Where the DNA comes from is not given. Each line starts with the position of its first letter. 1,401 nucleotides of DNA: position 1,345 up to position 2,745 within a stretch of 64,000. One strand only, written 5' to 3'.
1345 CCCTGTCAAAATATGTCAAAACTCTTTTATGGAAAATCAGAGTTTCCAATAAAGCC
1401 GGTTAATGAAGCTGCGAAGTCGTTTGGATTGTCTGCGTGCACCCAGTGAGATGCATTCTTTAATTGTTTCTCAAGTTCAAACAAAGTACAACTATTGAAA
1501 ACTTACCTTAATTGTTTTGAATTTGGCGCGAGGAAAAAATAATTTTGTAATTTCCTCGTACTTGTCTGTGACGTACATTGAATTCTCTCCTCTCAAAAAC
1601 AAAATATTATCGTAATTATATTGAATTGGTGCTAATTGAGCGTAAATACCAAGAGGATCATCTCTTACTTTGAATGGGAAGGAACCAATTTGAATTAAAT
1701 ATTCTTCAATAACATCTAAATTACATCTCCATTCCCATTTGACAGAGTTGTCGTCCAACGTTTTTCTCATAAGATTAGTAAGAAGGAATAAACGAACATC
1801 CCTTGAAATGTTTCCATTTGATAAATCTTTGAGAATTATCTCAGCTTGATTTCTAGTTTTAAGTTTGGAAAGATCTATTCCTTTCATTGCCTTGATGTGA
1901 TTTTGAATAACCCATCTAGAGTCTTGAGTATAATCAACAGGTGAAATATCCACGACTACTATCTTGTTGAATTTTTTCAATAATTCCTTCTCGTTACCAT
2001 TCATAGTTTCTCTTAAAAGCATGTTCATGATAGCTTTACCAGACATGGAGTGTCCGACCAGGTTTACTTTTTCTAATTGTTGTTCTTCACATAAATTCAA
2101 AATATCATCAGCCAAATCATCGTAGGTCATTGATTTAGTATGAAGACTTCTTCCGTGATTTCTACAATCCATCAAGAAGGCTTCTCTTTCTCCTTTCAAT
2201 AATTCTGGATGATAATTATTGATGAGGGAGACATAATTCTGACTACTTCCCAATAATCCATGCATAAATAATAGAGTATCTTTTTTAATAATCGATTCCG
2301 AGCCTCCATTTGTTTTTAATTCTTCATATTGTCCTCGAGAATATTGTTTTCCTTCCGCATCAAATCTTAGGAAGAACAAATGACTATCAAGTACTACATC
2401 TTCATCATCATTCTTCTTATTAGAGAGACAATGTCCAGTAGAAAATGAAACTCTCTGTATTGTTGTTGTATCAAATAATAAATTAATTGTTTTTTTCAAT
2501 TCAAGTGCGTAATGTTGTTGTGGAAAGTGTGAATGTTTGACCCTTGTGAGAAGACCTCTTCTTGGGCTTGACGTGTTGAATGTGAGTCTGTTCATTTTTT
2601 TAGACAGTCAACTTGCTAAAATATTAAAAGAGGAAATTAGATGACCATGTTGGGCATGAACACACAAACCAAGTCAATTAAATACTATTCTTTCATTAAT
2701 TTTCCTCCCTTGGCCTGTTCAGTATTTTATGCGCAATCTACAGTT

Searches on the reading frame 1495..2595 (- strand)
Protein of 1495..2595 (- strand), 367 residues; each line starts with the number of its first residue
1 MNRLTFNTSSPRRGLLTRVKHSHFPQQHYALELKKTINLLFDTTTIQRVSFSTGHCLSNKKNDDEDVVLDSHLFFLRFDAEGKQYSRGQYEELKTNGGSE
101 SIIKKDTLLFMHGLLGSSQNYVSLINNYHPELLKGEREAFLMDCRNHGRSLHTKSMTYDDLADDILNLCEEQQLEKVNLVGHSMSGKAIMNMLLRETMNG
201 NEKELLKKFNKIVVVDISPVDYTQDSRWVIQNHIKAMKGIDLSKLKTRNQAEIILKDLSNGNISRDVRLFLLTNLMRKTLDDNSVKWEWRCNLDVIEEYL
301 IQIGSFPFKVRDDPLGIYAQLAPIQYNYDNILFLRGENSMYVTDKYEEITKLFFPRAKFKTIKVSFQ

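Call 43: list_cluster_members(proteins=[window:1495-2595:-, window:6291-8063:-, window:12140-13870:+, window:21861-22811:-, window:23780-27253:+, window:29727-31400:-, window:39737-41083:+, window:49315-52356:-, window:52821-53948:+, window:58612-60387:+])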
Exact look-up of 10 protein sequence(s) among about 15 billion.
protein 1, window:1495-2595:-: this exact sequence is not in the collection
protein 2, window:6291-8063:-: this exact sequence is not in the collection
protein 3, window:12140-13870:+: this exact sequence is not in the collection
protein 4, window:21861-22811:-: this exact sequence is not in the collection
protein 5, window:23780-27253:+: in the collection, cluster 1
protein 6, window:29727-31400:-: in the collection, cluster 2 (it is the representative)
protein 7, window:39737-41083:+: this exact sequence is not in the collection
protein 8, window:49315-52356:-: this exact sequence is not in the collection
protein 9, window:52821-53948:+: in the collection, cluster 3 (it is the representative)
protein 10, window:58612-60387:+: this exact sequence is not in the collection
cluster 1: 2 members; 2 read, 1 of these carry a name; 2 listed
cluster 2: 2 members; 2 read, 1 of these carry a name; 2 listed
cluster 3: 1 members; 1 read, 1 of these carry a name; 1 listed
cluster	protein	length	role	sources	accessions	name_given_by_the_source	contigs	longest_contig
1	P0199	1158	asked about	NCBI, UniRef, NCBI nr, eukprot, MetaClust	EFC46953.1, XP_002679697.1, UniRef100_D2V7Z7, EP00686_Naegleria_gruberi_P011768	bromodomain-containing protein [Naegleria gruberi] | Bromodomain-containing protein n=1 Tax=Naegleria gruberi TaxID=5762 RepID=D2V7Z7_NAEGR | XP_002679697.1 bromodomain-containing protein [Naegleria gruberi strain NEG-M]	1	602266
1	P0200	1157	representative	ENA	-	-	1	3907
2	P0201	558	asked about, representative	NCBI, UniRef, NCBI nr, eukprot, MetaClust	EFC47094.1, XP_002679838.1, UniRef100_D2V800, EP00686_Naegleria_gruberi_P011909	predicted protein [Naegleria gruberi] | Predicted protein n=1 Tax=Naegleria gruberi TaxID=5762 RepID=D2V800_NAEGR | uncharacterized protein NAEGRDRAFT_64981 [Naegleria gruberi]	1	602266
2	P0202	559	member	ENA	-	-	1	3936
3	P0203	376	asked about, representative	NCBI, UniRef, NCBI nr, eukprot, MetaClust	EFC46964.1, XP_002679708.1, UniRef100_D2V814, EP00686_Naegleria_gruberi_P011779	hypothetical protein NAEGRDRAFT_64992 [Naegleria gruberi] | F-box domain-containing protein n=1 Tax=Naegleria gruberi TaxID=5762 RepID=D2V814_NAEGR | uncharacterized protein NAEGRDRAFT_64992 [Naegleria gruberi]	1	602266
